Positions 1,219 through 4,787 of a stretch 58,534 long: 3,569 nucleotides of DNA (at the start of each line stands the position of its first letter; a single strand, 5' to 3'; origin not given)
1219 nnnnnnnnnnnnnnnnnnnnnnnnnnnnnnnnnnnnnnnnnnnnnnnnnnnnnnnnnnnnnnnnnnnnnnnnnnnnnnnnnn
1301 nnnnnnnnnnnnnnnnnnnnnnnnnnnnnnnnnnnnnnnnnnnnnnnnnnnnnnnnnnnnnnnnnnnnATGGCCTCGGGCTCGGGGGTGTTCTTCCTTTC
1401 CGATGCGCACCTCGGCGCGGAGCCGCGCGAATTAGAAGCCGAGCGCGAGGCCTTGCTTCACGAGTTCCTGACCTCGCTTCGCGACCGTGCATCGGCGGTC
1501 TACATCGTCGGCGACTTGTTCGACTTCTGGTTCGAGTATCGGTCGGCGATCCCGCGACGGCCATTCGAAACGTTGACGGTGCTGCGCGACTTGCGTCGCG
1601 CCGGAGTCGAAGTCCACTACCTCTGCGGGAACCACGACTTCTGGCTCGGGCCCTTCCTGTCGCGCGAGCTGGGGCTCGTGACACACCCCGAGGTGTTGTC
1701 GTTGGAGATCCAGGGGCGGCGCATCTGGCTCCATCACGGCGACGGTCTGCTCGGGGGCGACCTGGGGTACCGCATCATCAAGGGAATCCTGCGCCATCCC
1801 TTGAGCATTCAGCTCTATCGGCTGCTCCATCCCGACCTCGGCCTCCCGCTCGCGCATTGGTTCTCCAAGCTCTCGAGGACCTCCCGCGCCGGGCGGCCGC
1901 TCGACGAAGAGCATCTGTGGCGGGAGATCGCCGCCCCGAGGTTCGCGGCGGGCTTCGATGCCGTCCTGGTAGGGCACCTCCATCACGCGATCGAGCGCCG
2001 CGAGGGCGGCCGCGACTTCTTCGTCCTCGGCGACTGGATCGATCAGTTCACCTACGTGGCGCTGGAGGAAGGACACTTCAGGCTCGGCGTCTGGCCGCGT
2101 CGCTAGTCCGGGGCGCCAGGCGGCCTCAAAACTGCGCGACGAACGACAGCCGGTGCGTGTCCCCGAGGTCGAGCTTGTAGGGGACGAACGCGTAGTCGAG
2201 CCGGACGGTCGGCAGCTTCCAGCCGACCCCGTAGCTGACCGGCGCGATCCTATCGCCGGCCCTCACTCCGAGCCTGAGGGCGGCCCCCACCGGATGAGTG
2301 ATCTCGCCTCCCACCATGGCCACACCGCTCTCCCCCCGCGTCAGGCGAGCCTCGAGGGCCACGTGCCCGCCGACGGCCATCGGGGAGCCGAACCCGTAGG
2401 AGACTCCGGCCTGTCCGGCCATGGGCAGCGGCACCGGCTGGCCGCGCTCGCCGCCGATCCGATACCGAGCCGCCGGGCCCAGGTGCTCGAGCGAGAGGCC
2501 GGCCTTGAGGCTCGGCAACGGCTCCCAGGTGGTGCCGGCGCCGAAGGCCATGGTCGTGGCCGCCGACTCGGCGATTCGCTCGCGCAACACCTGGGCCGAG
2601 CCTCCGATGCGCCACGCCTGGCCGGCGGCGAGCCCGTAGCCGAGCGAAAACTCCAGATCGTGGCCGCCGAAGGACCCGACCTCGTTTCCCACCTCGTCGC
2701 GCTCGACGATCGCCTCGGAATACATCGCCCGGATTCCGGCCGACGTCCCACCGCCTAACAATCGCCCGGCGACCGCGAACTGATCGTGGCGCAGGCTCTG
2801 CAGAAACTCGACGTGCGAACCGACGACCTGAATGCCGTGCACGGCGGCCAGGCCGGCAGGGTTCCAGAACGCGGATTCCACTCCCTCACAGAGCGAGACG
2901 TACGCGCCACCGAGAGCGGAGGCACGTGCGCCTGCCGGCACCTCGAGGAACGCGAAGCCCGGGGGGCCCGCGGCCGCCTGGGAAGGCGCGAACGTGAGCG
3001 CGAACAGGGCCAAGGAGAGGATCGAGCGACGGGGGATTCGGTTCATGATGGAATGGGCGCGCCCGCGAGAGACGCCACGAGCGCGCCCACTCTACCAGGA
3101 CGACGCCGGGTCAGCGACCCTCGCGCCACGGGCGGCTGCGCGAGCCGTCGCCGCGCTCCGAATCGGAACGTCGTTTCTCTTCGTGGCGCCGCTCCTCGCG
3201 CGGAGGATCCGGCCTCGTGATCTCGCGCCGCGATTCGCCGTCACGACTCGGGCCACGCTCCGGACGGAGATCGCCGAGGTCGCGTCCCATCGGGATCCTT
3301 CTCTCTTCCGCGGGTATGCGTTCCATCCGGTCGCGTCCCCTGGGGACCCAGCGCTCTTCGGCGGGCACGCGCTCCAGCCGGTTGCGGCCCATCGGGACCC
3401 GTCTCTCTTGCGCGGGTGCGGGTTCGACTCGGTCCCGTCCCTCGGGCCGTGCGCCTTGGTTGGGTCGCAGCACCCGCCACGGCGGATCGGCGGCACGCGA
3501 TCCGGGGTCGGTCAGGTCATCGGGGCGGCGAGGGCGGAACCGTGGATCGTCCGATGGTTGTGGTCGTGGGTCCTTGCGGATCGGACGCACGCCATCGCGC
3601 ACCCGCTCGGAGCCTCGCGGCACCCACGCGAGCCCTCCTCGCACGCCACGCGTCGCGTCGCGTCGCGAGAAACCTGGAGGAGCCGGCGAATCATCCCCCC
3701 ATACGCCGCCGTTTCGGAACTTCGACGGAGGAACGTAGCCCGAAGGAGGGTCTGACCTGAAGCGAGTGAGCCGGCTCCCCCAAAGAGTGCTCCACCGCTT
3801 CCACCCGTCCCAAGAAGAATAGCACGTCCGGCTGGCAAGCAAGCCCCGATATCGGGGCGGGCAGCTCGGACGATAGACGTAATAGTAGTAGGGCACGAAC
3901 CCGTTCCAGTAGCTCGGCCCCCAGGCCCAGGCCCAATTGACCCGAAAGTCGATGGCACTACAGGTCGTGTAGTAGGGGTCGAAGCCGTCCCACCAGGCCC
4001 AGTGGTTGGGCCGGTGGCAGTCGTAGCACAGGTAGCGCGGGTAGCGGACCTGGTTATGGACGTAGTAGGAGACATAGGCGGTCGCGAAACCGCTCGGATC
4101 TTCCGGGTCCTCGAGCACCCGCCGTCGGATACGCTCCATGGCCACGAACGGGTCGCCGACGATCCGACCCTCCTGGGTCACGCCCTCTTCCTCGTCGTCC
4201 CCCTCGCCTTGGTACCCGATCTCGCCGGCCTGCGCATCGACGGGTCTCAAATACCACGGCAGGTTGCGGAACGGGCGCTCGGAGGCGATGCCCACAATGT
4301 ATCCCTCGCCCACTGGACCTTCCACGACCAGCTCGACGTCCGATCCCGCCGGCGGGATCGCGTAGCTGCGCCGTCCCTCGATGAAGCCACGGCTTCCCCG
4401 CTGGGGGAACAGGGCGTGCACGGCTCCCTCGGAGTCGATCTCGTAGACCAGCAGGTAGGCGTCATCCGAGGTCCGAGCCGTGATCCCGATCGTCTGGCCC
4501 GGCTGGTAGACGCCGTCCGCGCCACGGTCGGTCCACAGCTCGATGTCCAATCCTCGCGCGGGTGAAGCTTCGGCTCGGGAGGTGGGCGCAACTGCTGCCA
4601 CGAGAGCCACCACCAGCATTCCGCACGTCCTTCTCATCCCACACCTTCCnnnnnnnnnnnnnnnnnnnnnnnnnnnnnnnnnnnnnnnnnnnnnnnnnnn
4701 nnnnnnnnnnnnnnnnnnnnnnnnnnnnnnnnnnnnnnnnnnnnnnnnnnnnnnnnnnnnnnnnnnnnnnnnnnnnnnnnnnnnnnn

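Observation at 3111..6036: A perfect sigma-54 promoter drives an uncharacterised three-gene envelope operon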

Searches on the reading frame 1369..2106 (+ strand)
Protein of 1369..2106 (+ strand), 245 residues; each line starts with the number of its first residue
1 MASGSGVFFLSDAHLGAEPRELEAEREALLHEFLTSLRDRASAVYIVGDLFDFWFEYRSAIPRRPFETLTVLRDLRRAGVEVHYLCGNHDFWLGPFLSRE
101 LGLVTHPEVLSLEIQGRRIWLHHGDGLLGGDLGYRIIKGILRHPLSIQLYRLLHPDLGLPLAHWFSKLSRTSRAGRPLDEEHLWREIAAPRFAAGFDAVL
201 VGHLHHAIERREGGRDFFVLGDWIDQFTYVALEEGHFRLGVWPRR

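Call 74: search_protein_families(library=pfam, proteins=[window:1369-2106:+], max_evalue=0.001)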
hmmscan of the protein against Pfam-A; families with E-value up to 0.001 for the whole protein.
window:1369-2106:+ (245 aa): 3 families
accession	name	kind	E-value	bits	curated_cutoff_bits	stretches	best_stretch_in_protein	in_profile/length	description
PF12850.12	Metallophos_2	-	1.1e-07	32.4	27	1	8-126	4-91/154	Calcineurin-like phosphoesterase superfamily domain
PF00149.33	Metallophos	-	4e-06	27.8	21.5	1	8-206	4-190/191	Calcineurin-like phosphoesterase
PF12710.13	HAD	-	0.0007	20.5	27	0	50-111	72-129/189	haloacid dehalogenase-like hydrolase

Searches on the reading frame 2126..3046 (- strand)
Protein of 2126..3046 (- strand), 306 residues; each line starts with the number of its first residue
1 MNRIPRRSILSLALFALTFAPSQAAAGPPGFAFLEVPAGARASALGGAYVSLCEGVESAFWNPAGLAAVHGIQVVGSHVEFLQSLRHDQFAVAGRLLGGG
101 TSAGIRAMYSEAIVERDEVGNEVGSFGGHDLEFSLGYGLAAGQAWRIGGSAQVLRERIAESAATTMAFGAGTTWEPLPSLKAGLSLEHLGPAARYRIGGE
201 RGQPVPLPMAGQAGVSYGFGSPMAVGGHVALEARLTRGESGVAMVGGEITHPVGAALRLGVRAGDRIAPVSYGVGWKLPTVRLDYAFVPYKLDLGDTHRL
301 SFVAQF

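Call 13: search_protein_families(library=pfam, proteins=[window:2126-3046:-], max_evalue=0.1)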
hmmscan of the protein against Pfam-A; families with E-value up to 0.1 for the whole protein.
window:2126-3046:- (306 aa): 2 families
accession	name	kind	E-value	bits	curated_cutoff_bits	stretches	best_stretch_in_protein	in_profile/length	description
PF03687.19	UPF0164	-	0.0059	15.9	21.4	1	29-114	39-124/325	Uncharacterised protein family (UPF0164)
PF19572.5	PorV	-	0.045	13.7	27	0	32-90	14-73/243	Type IX secretion system protein PorV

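Call 14: search_protein_families(library=ncbifam, proteins=[window:2126-3046:-], max_evalue=0.1)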
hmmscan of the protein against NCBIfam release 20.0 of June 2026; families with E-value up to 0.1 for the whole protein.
window:2126-3046:- (306 aa): 4 families
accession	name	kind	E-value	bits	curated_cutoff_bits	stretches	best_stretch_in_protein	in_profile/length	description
NF033709.1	PorV_fam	subfamily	1.2e-29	103.9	90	1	30-305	3-325/326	PorV/PorQ family protein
NF033711.1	T9SS_PorQ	equivalog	7.9e-21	74.4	220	1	10-191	5-189/335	type IX secretion system protein PorQ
NF052325.1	PorVQ2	equivalog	6.5e-09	35.1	325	1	31-90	27-87/354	putative type IX sorting system protein PorV2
NF033710.1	T9SS_OM_PorV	equivalog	0.00031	20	250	1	29-152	24-153/367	type IX secretion system outer membrane channel protein PorV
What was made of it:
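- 2126..3046 (-): g4: an outer-membrane beta-barrel protein of the PorV/PorQ family, with a signal peptide. The PorQ and PorV equivalog models score far below their cut-offs (call 14).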

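Call 78: search_protein_families(library=padloc, proteins=[window:2126-3046:-], max_evalue=0.01)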
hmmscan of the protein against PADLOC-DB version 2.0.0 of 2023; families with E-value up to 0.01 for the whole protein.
window:2126-3046:- (306 aa): 0 families

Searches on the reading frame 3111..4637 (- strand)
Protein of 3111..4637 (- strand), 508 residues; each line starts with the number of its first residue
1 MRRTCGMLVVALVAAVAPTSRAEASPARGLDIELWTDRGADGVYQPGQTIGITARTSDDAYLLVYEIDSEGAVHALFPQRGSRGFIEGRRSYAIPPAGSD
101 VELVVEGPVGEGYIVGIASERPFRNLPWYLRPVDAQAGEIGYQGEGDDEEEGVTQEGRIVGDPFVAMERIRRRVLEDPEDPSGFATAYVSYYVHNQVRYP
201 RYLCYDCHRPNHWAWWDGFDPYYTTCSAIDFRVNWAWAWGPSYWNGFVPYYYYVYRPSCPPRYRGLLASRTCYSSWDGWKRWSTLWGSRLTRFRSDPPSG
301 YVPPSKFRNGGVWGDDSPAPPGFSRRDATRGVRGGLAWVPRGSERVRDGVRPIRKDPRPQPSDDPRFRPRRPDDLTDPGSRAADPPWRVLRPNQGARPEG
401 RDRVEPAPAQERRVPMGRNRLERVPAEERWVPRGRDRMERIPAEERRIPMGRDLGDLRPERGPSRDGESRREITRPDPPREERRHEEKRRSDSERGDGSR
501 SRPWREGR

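Call 13: search_protein_families(library=pfam, proteins=[window:3111-4637:-], max_evalue=0.1)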
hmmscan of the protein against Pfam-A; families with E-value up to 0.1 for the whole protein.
window:3111-4637:- (508 aa): 2 families
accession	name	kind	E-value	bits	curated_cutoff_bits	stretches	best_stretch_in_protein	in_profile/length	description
PF14326.11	DUF4384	-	1.9e-14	53.9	27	1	43-122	1-81/81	Domain of unknown function (DUF4384)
PF15119.11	APOC4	-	0.018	15.8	27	1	232-256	36-60/94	Apolipoprotein C4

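Call 14: search_protein_families(library=ncbifam, proteins=[window:3111-4637:-], max_evalue=0.1)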
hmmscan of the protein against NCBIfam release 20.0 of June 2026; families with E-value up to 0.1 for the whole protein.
window:3111-4637:- (508 aa): 0 families

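Call 78: search_protein_families(library=padloc, proteins=[window:3111-4637:-], max_evalue=0.01)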
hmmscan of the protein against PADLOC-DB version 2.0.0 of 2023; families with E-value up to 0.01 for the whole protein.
window:3111-4637:- (508 aa): 0 families
